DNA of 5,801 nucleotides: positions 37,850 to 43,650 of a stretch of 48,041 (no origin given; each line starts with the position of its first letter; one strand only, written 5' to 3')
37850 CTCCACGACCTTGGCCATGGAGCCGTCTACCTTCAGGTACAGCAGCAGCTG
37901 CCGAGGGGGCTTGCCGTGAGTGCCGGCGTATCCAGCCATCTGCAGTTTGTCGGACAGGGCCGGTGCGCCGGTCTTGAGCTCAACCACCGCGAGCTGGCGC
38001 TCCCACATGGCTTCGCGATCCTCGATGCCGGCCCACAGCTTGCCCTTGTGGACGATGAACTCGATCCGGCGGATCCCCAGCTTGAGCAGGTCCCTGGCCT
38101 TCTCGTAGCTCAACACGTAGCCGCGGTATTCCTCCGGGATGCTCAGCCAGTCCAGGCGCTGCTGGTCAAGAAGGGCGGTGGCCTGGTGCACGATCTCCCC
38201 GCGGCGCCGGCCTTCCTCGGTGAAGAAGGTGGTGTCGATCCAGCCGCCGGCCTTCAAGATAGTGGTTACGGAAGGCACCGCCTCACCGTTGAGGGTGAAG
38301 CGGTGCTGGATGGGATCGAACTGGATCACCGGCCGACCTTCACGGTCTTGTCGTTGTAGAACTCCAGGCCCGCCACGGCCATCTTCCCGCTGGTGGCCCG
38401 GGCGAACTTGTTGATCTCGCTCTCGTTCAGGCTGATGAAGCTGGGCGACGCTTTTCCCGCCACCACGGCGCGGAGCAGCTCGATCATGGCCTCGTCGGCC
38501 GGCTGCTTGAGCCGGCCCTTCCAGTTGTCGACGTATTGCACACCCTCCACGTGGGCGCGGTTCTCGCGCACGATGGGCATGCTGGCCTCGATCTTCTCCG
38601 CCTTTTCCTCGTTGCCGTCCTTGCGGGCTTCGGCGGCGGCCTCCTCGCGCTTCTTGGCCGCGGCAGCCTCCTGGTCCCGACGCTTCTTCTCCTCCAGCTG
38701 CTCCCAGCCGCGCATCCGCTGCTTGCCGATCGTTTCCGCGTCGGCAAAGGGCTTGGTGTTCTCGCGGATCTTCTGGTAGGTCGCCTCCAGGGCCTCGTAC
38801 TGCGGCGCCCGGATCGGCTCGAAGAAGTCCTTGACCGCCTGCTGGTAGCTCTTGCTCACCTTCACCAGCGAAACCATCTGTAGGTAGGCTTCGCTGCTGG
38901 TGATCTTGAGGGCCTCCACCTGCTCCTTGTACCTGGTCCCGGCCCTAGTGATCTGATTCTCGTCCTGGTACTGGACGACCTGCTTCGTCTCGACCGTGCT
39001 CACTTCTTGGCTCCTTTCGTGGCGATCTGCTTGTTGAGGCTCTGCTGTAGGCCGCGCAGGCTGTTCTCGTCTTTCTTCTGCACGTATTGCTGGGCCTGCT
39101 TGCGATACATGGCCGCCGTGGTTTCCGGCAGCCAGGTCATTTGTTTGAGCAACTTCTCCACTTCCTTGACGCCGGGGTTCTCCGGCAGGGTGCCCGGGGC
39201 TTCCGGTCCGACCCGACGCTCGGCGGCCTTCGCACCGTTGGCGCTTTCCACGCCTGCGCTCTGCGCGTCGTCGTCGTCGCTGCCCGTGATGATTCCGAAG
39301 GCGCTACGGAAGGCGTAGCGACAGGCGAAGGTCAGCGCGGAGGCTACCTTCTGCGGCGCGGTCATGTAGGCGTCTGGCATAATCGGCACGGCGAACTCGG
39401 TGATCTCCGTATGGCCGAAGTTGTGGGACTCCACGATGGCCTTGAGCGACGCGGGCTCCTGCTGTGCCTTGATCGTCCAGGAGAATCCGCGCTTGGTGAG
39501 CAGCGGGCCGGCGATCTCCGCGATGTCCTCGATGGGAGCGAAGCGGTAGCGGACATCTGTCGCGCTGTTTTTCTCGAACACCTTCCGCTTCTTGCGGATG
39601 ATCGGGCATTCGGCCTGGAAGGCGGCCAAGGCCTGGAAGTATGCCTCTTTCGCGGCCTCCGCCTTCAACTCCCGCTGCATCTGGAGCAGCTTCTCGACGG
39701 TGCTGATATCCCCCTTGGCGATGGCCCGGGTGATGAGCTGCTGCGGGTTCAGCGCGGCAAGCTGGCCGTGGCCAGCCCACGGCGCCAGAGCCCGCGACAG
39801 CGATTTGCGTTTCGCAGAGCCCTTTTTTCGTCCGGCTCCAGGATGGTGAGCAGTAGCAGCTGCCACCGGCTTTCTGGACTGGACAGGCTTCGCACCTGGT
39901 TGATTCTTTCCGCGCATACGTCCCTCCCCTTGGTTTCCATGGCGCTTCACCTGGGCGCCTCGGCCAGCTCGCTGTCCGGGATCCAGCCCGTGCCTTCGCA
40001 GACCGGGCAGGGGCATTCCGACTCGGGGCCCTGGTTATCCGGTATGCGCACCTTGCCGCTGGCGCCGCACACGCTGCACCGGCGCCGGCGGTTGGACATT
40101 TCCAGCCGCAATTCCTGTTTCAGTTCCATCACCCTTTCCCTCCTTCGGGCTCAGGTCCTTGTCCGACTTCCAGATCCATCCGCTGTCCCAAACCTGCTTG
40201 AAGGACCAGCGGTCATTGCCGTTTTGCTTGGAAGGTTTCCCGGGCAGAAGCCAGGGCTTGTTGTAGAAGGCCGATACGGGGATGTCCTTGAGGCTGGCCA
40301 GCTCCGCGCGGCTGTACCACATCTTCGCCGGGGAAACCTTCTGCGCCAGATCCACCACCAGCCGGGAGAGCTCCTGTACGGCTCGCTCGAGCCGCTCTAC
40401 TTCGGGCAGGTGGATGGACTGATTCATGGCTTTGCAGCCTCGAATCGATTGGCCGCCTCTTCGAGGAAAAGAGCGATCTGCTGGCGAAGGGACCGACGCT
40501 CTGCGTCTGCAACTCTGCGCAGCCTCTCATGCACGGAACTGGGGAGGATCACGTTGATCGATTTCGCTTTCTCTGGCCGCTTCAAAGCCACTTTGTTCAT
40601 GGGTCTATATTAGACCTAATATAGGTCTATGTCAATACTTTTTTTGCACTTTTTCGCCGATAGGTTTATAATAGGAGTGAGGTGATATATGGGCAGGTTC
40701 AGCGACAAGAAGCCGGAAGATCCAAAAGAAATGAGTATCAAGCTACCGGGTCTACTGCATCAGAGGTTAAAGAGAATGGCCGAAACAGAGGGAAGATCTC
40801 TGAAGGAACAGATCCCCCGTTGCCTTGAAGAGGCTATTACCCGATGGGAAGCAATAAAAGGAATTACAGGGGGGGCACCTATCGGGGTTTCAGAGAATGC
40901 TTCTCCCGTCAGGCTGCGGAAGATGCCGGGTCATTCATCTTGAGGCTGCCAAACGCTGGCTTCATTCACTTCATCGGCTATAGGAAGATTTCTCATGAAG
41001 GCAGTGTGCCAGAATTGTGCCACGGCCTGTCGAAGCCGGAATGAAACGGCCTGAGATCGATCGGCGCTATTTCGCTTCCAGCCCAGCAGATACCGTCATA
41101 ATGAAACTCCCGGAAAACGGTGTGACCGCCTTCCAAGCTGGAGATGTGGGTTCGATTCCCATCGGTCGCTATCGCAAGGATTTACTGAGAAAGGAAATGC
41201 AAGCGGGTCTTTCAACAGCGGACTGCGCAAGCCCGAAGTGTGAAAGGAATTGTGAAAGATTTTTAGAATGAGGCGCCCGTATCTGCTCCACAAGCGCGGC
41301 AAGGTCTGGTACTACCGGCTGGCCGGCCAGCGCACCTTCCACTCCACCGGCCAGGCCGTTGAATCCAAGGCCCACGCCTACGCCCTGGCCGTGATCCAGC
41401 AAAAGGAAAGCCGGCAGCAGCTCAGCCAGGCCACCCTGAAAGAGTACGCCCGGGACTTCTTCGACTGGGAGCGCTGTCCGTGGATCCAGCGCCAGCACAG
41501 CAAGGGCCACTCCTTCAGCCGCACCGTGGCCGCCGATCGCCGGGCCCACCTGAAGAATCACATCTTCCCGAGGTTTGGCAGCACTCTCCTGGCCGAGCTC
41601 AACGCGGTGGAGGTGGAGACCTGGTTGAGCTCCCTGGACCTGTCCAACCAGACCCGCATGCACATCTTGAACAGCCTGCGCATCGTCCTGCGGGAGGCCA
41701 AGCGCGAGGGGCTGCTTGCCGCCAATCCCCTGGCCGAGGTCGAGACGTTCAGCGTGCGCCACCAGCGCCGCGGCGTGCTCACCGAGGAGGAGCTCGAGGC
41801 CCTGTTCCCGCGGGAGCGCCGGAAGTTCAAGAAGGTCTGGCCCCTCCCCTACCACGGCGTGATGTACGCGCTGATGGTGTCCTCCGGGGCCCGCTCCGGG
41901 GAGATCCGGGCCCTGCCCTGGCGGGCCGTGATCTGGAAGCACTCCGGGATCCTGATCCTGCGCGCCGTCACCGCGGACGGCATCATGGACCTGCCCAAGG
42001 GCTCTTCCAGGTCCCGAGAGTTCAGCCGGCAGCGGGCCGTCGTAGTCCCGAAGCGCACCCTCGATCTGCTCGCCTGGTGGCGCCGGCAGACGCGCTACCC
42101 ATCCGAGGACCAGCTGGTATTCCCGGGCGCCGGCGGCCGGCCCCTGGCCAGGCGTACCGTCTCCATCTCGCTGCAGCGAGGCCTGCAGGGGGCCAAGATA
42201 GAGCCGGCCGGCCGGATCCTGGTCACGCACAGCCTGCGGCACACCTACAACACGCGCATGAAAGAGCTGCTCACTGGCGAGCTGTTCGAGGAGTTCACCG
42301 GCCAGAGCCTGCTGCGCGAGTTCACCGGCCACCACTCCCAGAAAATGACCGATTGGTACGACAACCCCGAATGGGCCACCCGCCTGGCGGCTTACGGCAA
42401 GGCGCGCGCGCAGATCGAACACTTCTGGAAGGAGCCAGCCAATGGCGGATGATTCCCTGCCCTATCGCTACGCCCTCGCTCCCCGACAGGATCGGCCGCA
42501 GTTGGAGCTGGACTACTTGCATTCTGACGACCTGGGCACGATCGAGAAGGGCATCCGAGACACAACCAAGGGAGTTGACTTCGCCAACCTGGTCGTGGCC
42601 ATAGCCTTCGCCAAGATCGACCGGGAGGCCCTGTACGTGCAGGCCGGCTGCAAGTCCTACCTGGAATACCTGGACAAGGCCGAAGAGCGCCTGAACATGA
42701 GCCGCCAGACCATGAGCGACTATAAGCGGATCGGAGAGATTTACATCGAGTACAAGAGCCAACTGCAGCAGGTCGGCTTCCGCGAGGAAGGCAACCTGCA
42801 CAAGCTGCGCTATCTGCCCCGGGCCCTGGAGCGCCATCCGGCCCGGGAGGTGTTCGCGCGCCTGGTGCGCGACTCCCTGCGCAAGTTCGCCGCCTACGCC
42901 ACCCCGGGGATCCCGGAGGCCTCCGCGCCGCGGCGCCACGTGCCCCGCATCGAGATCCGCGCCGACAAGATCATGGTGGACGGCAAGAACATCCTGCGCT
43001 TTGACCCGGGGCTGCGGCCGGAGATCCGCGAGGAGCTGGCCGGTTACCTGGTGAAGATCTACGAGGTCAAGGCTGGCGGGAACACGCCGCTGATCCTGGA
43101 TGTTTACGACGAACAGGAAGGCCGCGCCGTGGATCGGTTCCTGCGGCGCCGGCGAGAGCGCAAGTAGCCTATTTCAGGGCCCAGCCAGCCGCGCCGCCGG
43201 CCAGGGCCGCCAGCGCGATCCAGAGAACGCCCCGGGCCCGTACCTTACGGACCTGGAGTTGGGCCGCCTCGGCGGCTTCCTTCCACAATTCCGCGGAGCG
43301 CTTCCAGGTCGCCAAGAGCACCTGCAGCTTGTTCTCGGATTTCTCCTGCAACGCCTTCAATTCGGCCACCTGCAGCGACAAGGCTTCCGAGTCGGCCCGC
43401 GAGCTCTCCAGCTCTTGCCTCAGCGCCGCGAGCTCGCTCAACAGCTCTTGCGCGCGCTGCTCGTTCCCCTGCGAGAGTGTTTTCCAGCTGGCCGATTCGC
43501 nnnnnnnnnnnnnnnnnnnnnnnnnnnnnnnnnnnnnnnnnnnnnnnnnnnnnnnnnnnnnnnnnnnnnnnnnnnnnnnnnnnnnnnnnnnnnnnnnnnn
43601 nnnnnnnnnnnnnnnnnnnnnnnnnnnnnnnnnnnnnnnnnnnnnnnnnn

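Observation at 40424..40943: Compact genetic switch: two divergent RHH genes (one missing from the ORF track), back-to-back promoters and 3+1 GGTCTA half-sites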

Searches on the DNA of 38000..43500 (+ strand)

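Call 10: search_dna_similar(query=window:38000-43500:+, collection=phages, mode=distant)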
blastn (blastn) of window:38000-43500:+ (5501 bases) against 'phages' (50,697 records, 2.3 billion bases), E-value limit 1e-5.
No match.
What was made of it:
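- Tried and rejected: DNA similarity of 38000-43500 to 50,697 GenBank phages found no match (call 10).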

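Call 11: search_rna_families(source=window, start=40400, end=41400, threshold=evalue, max_evalue=1, show_alignments=2)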
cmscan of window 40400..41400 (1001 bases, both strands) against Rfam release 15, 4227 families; matches with E-value up to 1: 0.
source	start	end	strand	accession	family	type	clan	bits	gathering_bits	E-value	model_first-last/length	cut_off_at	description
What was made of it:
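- Tried and rejected: Rfam on 40400-41400 found nothing, not even the tRNA fragment (call 11).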

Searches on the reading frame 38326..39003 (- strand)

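Call 6: search_protein_families(library=pfam, proteins=[window:38326-39003:-], max_evalue=0.1)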
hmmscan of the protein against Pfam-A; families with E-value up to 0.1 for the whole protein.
window:38326-39003:- (225 aa): 0 families

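Call 12: search_protein_families(library=phrogs, proteins=[window:38326-39003:-], max_evalue=0.01)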
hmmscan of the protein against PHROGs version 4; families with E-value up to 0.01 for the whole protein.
window:38326-39003:- (225 aa): 1 family
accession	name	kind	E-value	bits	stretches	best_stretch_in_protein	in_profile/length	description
phrog_10477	-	DNA, RNA and nucleotide metabolism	5.3e-06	27.6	1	14-140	21-145/243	exonuclease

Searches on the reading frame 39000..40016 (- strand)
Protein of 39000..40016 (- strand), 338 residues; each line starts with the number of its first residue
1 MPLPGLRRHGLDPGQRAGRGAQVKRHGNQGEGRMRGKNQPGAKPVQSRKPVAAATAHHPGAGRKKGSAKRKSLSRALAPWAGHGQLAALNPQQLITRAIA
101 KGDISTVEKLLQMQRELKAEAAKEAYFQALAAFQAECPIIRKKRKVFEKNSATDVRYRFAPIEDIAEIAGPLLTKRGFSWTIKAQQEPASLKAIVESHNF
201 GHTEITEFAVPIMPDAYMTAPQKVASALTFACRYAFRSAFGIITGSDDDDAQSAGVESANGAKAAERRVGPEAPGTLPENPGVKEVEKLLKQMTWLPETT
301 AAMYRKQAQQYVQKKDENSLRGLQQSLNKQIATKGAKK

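Call 6: search_protein_families(library=pfam, proteins=[window:39000-40016:-], max_evalue=0.1)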
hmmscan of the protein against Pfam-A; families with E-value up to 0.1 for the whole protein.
window:39000-40016:- (338 aa): 1 family
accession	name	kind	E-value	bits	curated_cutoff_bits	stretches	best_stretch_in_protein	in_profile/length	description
PF04404.17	ERF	-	2.8e-15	57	25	1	128-266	3-141/153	ERF superfamily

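Call 12: search_protein_families(library=phrogs, proteins=[window:39000-40016:-], max_evalue=0.01)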
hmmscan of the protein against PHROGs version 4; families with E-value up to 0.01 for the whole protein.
window:39000-40016:- (338 aa): 5 families
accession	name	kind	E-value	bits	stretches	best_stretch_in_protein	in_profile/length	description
phrog_155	-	DNA, RNA and nucleotide metabolism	1e-26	95.3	1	93-331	33-268/308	Erf-like ssDNA annealing protein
phrog_2324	-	DNA, RNA and nucleotide metabolism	4.3e-14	53.5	1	123-284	8-156/193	Erf-like ssDNA annealing protein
phrog_10003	-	other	8.1e-07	29.8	1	206-254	125-171/297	recombinase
phrog_34817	-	unknown function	1.7e-06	28.6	1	127-254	13-137/291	-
phrog_37640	-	unknown function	0.002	19.2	1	221-252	31-61/169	-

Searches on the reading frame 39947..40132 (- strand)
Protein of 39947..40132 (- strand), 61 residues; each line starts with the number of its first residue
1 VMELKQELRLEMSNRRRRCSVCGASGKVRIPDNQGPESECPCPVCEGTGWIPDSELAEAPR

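Call 6: search_protein_families(library=pfam, proteins=[window:39947-40132:-], max_evalue=0.1)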
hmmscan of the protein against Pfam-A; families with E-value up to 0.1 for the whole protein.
window:39947-40132:- (61 aa): 6 families
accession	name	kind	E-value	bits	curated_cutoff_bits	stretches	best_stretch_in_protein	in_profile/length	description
PF15777.11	Anti-TRAP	-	7.7e-05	23.1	32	1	17-53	11-44/59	Tryptophan RNA-binding attenuator protein inhibitory protein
PF00684.25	DnaJ_CXXCXGXG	-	0.002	18.8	32.7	1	14-51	13-53/65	DnaJ central domain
PF08273.17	Zn_Ribbon_Prim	-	0.007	17.1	23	0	15-35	2-22/37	Zinc-binding domain of primase-helicase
PF10588.14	NADH-G_4Fe-4S_3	-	0.041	13.9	27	0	8-26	5-23/40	NADH-ubiquinone oxidoreductase-G iron-sulfur binding region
PF20833.2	RNase_E_G_Thio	-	0.052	14.1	26.8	0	41-55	1-15/86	RNase E/G, Thioredoxin-like domain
PF11781.13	Zn_ribbon_RRN7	-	0.097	12.8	27.1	0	15-24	3-12/32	Zinc-finger of RNA-polymerase I-specific TFIIB, Rrn7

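Call 12: search_protein_families(library=phrogs, proteins=[window:39947-40132:-], max_evalue=0.01)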
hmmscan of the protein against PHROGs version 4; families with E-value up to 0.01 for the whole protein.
window:39947-40132:- (61 aa): 1 family
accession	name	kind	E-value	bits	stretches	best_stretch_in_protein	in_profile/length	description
phrog_20807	-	unknown function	0.0044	17.6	1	14-55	100-140/222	-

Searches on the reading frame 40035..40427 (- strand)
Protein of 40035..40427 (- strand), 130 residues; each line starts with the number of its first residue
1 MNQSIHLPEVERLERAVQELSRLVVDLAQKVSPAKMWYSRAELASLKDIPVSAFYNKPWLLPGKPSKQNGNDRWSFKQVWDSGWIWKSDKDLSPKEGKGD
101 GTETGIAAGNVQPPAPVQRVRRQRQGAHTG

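Call 6: search_protein_families(library=pfam, proteins=[window:40035-40427:-], max_evalue=0.1)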
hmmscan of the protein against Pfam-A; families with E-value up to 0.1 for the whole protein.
window:40035-40427:- (130 aa): 0 families

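Call 12: search_protein_families(library=phrogs, proteins=[window:40035-40427:-], max_evalue=0.01)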
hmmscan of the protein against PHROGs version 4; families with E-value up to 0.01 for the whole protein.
window:40035-40427:- (130 aa): 0 families
